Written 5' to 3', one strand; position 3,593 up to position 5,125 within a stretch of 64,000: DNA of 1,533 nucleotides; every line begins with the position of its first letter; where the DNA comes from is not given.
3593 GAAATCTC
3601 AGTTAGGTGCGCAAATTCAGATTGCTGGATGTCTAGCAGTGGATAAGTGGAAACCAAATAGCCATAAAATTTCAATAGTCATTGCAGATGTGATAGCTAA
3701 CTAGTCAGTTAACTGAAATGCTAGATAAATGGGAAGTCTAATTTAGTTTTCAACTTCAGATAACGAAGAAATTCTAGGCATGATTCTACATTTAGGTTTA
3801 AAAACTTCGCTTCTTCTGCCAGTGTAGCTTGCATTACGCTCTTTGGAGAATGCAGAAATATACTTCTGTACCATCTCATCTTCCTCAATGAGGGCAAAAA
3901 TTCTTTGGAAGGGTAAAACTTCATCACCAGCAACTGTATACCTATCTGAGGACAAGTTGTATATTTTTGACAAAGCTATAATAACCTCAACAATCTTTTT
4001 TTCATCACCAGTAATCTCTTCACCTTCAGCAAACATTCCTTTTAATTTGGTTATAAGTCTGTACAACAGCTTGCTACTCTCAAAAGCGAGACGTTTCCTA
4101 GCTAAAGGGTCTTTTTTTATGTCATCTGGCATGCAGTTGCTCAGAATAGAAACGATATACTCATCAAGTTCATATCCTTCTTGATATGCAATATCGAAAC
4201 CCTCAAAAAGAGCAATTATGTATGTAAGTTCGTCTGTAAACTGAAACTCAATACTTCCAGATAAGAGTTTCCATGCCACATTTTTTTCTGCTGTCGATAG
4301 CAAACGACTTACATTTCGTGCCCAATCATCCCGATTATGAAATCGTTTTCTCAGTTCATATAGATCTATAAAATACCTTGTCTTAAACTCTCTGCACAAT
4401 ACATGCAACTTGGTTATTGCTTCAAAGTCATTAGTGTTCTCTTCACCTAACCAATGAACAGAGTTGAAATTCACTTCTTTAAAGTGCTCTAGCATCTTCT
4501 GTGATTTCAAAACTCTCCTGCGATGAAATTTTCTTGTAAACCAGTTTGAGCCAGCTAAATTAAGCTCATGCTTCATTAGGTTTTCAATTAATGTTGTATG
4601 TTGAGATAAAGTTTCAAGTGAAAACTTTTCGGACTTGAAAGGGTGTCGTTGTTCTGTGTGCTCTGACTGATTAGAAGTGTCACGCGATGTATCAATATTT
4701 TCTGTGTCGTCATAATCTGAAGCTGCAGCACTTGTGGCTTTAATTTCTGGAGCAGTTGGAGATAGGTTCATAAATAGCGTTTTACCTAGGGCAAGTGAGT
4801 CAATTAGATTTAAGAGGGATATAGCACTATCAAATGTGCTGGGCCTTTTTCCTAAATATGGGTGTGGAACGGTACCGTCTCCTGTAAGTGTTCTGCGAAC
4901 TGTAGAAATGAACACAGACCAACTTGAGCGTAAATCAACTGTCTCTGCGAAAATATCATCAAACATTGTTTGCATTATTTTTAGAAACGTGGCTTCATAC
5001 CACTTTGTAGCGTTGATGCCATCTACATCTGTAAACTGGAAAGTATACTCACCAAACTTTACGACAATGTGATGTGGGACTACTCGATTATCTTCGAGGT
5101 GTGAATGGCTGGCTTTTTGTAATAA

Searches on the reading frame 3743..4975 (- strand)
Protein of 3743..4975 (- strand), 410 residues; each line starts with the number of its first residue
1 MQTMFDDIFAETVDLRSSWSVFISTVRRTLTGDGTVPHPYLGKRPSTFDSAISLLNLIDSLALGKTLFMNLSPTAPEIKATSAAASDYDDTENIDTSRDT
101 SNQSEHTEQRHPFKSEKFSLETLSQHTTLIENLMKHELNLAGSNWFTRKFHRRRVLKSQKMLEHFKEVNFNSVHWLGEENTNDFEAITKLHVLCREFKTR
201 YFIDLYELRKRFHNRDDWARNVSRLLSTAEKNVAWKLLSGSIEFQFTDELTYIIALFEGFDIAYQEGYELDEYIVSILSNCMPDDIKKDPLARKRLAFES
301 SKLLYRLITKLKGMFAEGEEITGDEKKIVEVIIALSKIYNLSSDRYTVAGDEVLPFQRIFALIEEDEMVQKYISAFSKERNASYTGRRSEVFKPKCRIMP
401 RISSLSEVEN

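Call 17: search_protein_families(library=phrogs, proteins=[window:3743-4975:-], max_evalue=0.01)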
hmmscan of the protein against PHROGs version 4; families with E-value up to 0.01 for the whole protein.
window:3743-4975:- (410 aa): 0 families

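Call 18: search_protein_families(library=padloc, proteins=[window:3743-4975:-], max_evalue=0.01)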
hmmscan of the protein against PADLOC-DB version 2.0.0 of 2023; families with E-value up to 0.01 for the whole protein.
window:3743-4975:- (410 aa): 0 families
